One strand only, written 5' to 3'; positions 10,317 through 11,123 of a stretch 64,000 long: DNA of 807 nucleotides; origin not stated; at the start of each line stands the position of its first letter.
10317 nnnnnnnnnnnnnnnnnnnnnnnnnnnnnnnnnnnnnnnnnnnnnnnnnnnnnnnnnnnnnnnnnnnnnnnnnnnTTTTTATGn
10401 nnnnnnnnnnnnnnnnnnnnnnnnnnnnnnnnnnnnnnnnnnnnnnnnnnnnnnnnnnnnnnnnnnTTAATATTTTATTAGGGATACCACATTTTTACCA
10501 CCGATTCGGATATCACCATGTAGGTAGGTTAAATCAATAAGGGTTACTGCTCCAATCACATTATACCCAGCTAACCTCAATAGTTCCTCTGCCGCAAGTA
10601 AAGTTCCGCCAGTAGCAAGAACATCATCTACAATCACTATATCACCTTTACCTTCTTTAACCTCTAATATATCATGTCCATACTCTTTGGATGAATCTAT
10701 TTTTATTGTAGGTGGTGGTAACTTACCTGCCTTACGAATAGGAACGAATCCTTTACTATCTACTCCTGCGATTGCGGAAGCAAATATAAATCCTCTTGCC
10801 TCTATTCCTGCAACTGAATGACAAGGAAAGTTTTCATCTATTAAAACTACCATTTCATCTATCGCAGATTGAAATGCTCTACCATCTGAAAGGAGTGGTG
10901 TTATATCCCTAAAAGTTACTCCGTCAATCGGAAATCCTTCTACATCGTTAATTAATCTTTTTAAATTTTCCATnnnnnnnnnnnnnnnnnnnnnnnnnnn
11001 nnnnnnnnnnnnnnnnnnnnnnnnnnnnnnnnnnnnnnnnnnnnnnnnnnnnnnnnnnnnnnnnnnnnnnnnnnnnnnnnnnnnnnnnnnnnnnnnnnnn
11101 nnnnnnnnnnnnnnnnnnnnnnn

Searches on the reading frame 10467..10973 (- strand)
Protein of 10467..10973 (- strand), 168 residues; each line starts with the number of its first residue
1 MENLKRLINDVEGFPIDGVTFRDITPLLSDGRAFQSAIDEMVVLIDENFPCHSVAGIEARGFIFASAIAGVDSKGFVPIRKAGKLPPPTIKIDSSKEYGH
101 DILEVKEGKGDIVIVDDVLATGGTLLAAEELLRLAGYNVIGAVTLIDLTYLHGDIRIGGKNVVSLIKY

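Call 18: search_protein_families(library=pfam, proteins=[window:10467-10973:-], max_evalue=0.01)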
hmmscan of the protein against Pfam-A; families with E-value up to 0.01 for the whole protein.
window:10467-10973:- (168 aa): 1 family
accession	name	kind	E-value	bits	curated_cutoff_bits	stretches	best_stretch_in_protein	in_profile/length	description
PF00156.33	Pribosyltran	-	1.1e-11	44.7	26.3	1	53-147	32-125/158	Phosphoribosyl transferase domain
